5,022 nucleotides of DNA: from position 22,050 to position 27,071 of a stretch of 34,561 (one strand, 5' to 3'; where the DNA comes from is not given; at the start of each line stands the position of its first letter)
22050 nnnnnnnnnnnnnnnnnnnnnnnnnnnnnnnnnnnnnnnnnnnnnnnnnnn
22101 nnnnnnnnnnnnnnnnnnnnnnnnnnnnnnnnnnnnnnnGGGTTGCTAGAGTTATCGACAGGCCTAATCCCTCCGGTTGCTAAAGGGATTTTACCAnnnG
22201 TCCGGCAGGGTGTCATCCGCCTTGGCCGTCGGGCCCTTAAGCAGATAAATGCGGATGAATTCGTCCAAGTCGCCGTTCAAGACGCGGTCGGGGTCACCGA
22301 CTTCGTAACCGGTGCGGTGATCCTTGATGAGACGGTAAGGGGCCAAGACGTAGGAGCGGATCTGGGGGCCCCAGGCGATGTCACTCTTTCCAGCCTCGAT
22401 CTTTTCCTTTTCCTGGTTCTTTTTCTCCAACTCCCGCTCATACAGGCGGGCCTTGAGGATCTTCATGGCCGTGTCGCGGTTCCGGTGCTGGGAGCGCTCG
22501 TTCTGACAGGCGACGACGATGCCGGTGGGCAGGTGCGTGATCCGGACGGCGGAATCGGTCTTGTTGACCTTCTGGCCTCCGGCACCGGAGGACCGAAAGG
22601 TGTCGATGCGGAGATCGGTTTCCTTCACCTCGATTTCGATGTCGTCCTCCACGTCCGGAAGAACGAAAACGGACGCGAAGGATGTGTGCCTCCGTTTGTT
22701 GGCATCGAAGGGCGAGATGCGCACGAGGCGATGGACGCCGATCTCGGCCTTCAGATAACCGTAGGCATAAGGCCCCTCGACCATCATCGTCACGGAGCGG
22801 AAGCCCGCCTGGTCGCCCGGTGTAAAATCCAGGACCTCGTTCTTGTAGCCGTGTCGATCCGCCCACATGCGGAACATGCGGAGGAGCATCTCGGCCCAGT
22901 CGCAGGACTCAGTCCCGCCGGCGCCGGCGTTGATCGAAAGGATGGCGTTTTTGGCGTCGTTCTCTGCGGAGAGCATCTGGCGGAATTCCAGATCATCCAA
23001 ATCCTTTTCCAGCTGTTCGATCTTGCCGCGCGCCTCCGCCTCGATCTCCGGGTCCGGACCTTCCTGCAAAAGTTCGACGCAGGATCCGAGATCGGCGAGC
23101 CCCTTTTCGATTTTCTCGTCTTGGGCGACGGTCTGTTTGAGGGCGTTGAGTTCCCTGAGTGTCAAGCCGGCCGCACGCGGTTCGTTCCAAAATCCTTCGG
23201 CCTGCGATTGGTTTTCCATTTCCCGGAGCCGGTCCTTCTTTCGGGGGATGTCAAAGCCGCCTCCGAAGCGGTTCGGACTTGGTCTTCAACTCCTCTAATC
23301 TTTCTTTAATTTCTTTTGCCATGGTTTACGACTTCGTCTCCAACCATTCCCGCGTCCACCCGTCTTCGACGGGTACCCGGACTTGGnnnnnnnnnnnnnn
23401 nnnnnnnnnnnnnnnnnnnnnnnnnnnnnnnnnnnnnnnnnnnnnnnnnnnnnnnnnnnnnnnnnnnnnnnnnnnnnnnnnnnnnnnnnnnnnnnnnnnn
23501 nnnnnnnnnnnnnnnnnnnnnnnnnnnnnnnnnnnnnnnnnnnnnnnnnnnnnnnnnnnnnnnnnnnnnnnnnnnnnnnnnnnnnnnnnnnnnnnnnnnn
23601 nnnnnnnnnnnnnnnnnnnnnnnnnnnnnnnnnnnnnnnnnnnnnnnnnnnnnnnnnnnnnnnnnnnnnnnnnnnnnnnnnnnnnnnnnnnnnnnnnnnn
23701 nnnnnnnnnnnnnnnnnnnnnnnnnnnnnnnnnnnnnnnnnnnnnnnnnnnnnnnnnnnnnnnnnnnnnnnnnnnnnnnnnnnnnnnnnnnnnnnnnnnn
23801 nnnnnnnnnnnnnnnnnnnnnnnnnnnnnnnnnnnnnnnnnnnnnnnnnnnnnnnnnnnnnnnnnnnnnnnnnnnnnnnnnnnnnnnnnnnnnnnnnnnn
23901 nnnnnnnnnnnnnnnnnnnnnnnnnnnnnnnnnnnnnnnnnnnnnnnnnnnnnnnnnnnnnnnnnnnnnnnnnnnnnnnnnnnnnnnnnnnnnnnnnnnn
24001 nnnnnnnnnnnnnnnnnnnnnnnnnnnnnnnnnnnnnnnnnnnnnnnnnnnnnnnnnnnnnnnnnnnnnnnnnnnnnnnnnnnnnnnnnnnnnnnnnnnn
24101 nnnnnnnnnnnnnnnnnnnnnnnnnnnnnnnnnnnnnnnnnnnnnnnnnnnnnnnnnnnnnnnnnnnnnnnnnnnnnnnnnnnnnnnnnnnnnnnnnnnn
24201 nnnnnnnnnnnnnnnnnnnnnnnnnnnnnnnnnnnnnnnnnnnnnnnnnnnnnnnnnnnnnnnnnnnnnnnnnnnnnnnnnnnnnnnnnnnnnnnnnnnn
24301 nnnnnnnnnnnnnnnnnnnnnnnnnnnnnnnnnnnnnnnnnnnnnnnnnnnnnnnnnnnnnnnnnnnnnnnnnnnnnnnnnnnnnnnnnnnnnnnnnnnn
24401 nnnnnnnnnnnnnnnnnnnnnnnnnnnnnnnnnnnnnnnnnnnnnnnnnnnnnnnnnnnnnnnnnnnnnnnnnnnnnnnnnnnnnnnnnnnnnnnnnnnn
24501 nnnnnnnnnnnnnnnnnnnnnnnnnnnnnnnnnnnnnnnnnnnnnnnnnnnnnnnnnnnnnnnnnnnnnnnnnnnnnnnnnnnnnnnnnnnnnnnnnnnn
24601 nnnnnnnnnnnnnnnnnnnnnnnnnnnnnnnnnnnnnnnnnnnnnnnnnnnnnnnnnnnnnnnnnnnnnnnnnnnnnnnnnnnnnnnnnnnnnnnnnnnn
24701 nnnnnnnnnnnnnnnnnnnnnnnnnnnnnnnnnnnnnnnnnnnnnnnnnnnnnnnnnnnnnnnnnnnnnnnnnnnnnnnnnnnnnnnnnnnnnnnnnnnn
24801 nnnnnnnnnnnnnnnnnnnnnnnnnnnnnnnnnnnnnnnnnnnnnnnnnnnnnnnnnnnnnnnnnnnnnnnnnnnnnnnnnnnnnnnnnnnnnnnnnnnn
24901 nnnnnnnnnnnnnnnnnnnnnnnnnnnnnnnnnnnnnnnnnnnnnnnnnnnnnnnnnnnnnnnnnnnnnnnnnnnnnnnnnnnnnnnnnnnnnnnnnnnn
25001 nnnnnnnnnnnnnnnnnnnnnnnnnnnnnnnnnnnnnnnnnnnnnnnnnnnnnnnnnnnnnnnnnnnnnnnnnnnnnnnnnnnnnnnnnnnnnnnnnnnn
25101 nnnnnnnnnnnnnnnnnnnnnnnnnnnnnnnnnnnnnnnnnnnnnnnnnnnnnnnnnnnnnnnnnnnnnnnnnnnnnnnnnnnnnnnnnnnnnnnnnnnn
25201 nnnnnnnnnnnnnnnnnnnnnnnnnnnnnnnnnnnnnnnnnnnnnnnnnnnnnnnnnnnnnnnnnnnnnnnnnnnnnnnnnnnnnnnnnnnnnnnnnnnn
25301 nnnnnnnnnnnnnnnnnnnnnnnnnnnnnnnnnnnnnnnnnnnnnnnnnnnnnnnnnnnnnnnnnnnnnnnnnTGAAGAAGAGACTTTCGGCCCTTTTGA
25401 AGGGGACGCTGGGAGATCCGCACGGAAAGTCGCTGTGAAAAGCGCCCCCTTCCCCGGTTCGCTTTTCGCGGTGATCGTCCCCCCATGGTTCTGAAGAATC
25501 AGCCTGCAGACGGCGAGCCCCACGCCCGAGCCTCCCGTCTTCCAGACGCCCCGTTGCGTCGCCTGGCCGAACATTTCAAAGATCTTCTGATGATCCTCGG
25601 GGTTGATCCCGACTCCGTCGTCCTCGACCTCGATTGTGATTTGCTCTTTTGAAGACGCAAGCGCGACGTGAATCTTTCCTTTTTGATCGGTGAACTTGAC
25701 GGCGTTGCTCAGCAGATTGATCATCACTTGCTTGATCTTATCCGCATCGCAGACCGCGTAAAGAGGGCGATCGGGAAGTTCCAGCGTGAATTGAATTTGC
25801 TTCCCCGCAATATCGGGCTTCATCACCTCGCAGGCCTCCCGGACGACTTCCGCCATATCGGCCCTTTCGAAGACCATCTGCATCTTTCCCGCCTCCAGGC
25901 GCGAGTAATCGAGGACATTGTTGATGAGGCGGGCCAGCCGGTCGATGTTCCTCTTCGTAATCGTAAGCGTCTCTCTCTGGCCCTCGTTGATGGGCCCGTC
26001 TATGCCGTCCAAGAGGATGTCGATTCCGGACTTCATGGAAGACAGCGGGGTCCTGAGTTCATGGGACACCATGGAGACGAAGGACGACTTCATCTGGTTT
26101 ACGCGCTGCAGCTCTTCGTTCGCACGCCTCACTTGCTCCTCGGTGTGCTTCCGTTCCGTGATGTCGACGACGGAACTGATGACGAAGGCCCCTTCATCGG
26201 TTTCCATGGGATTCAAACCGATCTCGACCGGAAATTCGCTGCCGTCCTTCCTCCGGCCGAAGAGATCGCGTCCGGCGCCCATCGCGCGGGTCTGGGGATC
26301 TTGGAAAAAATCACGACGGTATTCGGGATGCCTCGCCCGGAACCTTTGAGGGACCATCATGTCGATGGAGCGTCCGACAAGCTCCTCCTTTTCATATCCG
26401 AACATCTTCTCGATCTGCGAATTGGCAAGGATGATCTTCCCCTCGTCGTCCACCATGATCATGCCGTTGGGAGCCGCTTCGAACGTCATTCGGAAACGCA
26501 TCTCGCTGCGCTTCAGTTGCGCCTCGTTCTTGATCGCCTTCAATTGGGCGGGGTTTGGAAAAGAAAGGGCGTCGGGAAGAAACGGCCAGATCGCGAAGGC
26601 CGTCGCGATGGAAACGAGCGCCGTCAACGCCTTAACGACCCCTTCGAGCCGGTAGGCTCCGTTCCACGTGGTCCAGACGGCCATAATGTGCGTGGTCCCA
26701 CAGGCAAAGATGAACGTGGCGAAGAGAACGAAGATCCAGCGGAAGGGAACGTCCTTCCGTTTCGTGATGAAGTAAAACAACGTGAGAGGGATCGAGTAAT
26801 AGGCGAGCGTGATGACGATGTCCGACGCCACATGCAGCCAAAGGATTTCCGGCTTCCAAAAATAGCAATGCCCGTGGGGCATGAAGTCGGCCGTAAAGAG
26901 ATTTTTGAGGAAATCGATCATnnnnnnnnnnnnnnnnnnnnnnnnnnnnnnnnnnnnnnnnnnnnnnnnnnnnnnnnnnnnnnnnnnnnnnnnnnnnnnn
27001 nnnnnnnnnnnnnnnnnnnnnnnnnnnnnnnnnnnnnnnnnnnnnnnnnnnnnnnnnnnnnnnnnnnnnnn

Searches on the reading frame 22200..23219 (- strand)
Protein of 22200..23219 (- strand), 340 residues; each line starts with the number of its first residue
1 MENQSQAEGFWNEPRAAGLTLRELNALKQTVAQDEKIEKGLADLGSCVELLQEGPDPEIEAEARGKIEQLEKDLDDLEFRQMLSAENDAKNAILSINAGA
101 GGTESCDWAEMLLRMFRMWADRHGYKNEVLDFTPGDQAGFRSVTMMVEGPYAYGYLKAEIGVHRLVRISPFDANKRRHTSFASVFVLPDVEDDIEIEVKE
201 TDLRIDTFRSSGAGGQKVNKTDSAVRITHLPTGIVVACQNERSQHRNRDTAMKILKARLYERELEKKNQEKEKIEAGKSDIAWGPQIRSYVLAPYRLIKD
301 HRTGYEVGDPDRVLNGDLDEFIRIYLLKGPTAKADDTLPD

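Call 32: search_protein_families(library=pfam, proteins=[window:22200-23219:-], max_evalue=0.001)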
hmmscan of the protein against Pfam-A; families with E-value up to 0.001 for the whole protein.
window:22200-23219:- (340 aa): 2 families
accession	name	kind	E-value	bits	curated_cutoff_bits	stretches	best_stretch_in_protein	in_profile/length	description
PF03462.23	PCRF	-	4.3e-55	187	24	1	2-184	9-194/194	PCRF domain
PF00472.26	RF-1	-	5e-45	152.6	35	1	192-302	1-116/116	RF-1 domain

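Call 67: find_homologous_proteins(query=window:22200-23219:-, max_evalue=1e-60)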
Query window:22200-23219:- (340 aa): 8000 proteins with E <= 1e-60 among 8000 candidates; the best 120 are listed.
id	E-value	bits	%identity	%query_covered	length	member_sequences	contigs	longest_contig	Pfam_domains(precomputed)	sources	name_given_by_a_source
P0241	1.6e-225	765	100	100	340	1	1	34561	PF03462.24,PF00472.27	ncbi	-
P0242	7.5e-168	576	76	97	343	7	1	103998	PF03462.24,PF00472.27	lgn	-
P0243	5.3e-166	570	75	97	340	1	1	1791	PF03462.24,PF00472.27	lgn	-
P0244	3.5e-165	567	74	98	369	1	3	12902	PF03462.24,PF00472.27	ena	-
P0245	6.0e-165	566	75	97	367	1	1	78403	PF03462.24,PF00472.27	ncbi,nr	ncbi:MAG TPA: peptide chain release factor 2 [bacterium]|nr:peptide chain release factor 2 [bacteriu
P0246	2.1e-161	555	73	96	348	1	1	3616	PF03462.24,PF00472.27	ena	-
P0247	4.5e-161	554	79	91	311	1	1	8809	PF03462.24,PF00472.27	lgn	-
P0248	1.1e-158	546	75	96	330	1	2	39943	PF03462.24,PF00472.27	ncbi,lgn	-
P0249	1.7e-158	545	79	90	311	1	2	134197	PF03462.24,PF00472.27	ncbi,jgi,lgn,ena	-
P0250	2.3e-157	541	78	89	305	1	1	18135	PF03462.24,PF00472.27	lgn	-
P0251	9.7e-157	539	78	90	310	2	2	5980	PF03462.24,PF00472.27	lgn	-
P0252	9.8e-157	539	77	91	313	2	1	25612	PF03462.24,PF00472.27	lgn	-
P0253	1.7e-156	539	77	90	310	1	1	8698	PF03462.24,PF00472.27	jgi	jgi:peptide chain release factor 2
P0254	2.4e-156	538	70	97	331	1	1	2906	PF03462.24,PF00472.27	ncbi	-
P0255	3.2e-156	538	70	97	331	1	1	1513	PF03462.24,PF00472.27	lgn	-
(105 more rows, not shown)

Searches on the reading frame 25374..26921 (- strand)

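Call 32: search_protein_families(library=pfam, proteins=[window:25374-26921:-], max_evalue=0.001)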
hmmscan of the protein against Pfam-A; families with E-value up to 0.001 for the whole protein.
window:25374-26921:- (516 aa): 11 families
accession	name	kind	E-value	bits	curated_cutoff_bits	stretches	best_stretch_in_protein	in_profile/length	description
PF25487.1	ETR1_N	-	1.5e-40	137.8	27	1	26-120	2-96/97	Ethylene receptor 1-like, N-terminal domain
PF02518.31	HATPase_c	-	3.6e-30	105.1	26.4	1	392-501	2-109/111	Histidine kinase-, DNA gyrase B-, and HSP90-like ATPase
PF00512.31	HisKA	-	3.1e-18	66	26.9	1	277-345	1-66/66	His Kinase A (phospho-acceptor) domain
PF13426.13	PAS_9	-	5.7e-17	62.3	27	1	151-256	1-103/103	PAS domain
PF00989.32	PAS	-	1.2e-11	45.1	22.6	1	144-244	4-101/113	PAS fold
PF08448.16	PAS_4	-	1.4e-10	41.9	23.1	1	147-258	1-109/110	PAS fold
PF13188.13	PAS_8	-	2.7e-10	40.2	21.8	1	142-193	2-54/65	PAS domain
PF12860.13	PAS_7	-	5.7e-06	26.9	27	1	150-262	4-115/115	PAS fold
PF24820.1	Diguanyl_cycl_sensor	-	6e-05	23.4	28.1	1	152-248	7-105/109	Diguanylate cyclase-like sensor domain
PF13581.12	HATPase_c_2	-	0.00063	20.2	27.4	0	403-468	39-101/127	Histidine kinase-like ATPase domain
PF13589.12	HATPase_c_3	-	0.00064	20.2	25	0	398-479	5-87/137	Histidine kinase-, DNA gyrase B-, and HSP90-like ATPase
